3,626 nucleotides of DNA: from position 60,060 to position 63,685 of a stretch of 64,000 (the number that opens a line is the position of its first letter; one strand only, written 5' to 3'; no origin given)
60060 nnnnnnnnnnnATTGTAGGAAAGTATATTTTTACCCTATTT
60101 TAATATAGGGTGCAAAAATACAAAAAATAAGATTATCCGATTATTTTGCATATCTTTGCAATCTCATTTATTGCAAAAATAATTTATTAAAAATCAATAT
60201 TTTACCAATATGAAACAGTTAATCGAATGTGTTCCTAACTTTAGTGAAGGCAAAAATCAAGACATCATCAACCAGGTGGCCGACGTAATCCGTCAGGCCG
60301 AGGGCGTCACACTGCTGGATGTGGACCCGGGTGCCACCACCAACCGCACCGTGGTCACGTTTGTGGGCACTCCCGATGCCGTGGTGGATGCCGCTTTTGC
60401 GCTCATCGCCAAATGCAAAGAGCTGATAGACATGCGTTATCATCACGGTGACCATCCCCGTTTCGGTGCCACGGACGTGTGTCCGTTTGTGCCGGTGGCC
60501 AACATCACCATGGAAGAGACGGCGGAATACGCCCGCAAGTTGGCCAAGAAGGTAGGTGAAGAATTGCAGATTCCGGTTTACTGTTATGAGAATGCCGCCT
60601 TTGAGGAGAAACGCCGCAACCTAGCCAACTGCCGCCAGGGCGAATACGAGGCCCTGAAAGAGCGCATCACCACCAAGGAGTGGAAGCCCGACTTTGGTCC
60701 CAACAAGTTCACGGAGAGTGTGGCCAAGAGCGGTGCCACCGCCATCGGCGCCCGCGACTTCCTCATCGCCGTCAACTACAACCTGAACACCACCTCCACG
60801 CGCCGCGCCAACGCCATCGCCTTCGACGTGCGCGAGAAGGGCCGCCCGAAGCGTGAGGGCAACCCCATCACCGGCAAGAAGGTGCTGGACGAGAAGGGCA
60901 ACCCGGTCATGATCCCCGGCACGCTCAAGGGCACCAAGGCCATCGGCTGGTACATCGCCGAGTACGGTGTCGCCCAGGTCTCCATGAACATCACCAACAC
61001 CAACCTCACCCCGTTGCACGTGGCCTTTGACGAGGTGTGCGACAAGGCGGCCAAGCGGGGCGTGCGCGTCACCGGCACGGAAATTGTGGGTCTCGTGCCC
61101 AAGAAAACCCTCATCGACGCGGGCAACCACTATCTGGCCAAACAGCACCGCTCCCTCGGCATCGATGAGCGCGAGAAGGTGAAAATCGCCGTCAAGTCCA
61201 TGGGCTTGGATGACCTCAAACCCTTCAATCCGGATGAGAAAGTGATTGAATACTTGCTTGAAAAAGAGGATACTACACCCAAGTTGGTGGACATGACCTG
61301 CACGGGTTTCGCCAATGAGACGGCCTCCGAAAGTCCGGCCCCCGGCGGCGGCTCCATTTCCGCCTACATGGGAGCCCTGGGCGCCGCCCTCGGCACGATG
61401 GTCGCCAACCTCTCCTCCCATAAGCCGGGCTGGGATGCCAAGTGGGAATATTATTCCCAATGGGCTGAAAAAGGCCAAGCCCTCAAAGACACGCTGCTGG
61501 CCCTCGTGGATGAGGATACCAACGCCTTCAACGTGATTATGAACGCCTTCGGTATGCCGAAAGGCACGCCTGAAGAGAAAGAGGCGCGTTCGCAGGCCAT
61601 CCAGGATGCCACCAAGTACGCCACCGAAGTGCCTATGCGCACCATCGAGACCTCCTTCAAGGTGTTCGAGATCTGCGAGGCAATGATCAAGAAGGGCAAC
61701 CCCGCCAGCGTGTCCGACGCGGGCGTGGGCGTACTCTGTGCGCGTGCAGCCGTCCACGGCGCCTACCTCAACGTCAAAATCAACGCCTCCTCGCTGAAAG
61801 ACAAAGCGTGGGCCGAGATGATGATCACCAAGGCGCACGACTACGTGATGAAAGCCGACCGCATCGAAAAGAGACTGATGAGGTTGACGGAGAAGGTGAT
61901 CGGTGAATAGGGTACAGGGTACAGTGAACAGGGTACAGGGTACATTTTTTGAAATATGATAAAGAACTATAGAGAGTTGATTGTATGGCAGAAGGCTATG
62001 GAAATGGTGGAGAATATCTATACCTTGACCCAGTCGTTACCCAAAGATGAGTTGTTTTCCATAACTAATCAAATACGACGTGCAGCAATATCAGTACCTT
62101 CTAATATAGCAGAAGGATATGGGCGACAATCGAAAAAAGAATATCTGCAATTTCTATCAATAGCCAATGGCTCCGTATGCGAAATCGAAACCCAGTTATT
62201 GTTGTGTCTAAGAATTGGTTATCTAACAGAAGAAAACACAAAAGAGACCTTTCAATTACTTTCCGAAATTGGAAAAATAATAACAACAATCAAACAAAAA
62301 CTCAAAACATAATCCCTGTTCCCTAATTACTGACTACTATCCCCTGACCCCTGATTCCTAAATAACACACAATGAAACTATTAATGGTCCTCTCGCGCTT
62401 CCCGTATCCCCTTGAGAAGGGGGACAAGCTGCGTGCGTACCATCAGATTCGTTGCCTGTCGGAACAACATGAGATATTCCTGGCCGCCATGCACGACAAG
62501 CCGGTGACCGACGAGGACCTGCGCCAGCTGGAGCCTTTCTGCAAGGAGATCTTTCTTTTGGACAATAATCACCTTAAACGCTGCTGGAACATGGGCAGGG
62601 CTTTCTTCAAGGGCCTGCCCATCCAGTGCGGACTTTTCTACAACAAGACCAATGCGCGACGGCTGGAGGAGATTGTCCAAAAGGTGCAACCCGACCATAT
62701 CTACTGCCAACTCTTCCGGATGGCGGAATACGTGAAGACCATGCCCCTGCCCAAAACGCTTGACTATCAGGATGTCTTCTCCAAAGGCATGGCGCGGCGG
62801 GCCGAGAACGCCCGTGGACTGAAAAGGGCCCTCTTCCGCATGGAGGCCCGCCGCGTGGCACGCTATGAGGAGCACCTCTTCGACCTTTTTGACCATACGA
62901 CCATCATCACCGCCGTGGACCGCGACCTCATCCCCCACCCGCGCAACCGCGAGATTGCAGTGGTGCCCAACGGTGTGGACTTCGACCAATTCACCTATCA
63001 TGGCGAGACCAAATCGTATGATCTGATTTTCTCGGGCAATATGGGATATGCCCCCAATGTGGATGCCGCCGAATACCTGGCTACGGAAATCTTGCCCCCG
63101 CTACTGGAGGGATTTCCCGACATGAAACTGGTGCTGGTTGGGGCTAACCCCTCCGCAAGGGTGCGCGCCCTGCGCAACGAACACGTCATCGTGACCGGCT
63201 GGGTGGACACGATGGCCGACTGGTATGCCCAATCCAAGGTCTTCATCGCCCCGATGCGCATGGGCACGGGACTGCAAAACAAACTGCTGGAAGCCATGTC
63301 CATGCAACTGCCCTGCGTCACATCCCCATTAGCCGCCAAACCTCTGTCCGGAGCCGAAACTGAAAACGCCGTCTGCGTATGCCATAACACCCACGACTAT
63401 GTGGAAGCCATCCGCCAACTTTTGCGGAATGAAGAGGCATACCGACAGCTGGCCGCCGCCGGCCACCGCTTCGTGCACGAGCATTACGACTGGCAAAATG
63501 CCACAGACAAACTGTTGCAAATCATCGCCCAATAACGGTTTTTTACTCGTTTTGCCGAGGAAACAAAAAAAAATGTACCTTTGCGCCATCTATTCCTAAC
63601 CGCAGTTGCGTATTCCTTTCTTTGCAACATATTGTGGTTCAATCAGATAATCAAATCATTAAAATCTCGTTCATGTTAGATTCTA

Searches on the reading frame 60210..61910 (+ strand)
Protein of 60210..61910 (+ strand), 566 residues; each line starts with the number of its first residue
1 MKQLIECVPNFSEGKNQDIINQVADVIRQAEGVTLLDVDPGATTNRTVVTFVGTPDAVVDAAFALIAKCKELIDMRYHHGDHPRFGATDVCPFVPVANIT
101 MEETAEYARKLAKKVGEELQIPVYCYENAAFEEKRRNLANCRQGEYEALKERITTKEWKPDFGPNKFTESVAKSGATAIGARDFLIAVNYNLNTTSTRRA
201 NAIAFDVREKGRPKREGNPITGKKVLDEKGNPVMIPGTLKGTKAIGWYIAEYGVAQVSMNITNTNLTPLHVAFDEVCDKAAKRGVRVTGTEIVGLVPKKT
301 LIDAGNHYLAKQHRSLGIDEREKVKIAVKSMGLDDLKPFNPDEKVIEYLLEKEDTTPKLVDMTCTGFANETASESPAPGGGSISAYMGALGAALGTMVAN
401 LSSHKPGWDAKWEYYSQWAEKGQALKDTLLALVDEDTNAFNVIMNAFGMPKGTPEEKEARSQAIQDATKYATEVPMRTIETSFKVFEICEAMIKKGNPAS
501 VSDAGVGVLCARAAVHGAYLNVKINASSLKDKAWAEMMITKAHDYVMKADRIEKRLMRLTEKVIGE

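Call 36: search_protein_families(library=pfam, proteins=[window:60210-61910:+], max_evalue=0.001)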
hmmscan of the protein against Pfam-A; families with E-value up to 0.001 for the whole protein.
window:60210-61910:+ (566 aa): 3 families
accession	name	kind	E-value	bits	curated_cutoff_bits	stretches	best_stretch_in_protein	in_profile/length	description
PF07837.17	FTCD_N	-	1.4e-71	240.3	27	1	4-182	1-176/176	Formiminotransferase domain, N-terminal subdomain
PF04961.17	FTCD_C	-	1.3e-67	227.4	24.5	1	363-542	1-180/182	Formiminotransferase-cyclodeaminase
PF02971.19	FTCD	-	7e-60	201.6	24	1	184-348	1-145/145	Formiminotransferase domain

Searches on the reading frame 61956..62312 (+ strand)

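Call 76: search_protein_families(library=pfam, proteins=[window:61956-62312:+], max_evalue=0.01)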
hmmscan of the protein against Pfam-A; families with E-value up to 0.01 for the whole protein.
window:61956-62312:+ (118 aa): 2 families
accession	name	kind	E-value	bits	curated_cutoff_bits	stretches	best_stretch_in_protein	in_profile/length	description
PF05635.17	23S_rRNA_IVP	-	2e-41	140.9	33.8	1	6-110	1-105/106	23S rRNA-intervening sequence protein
PF22296.2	bAvd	-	2.5e-09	38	40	1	8-115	1-106/107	bAvd-like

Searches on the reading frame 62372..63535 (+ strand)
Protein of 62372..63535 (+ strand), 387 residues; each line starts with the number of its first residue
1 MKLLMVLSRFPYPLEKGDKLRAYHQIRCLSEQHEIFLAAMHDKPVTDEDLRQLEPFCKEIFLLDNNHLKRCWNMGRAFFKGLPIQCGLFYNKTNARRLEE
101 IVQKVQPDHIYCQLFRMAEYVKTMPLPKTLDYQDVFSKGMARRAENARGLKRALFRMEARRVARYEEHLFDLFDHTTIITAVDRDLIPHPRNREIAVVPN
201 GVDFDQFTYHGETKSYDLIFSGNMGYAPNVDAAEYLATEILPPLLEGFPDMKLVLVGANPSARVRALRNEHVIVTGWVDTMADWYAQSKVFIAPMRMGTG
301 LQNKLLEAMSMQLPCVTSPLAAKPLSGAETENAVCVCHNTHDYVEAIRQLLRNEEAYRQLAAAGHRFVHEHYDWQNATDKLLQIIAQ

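Call 36: search_protein_families(library=pfam, proteins=[window:62372-63535:+], max_evalue=0.001)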
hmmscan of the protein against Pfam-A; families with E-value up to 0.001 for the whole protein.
window:62372-63535:+ (387 aa): 4 families
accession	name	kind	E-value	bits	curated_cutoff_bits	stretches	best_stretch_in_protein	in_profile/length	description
PF13692.12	Glyco_trans_1_4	-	1.6e-26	93.7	27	1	217-353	3-142/142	Glycosyl transferases group 1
PF00534.26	Glycos_transf_1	-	1e-11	45.1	26.4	1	239-364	35-169/172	Glycosyl transferases group 1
PF13524.12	Glyco_trans_1_2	-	2.4e-11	44.2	25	1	248-383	12-144/144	Glycosyl transferase-like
PF13439.12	Glyco_transf_4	-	0.00093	19.7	28.5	0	27-205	13-169/170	Glycosyltransferase Family 4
